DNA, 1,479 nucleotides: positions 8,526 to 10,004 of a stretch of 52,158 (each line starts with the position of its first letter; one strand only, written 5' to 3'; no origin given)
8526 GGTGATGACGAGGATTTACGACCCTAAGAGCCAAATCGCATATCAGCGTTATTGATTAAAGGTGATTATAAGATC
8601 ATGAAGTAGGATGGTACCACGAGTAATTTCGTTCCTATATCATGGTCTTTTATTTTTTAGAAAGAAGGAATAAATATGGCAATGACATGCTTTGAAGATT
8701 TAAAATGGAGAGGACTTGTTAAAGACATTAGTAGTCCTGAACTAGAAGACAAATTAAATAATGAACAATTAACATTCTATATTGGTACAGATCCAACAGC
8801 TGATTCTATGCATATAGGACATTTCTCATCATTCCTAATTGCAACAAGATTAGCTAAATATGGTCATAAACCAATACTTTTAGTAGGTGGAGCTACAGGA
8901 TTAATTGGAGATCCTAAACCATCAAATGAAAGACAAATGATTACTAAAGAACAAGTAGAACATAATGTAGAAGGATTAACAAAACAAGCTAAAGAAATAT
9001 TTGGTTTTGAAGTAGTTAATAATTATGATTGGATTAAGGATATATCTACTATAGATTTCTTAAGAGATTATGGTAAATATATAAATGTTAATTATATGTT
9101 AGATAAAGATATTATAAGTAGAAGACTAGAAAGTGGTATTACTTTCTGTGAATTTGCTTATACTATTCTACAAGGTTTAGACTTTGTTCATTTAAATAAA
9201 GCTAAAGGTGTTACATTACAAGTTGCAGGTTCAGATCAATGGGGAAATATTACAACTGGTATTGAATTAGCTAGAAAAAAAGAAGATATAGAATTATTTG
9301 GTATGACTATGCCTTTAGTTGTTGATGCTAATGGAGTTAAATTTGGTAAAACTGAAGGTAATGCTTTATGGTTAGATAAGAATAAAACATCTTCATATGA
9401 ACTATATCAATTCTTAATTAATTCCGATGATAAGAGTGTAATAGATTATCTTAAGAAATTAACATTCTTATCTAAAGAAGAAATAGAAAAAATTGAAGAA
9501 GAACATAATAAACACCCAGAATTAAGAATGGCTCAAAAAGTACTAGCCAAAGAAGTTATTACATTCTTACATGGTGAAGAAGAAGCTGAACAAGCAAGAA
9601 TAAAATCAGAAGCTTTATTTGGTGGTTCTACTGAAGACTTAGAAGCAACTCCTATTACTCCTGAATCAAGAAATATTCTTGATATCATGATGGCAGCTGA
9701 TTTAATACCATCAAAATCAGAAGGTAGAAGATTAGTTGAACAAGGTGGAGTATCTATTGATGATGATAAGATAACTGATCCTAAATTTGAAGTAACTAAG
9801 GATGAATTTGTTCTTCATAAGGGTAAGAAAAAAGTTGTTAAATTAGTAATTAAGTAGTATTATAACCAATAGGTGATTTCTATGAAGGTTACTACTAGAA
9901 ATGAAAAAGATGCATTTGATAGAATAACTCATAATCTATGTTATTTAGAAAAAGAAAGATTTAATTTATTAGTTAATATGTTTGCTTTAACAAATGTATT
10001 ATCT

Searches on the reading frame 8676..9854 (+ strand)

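Call 22: search_protein_families(library=pfam, proteins=[window:8676-9854:+], max_evalue=0.00001)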
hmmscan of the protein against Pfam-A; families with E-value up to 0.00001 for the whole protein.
window:8676-9854:+ (393 aa): 3 families
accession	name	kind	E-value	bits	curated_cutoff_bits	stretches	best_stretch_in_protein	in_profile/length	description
PF00579.31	tRNA-synt_1b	-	1.2e-71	241.9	21.1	1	28-315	2-291/292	tRNA synthetases class I (W and Y)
PF22421.1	SYY_C-terminal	-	1e-08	35.4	27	1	320-386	7-79/83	Tyrosine--tRNA ligase SYY-like C-terminal domain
PF01479.30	S4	-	6.7e-07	29.4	22.8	1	335-377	3-46/48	S4 domain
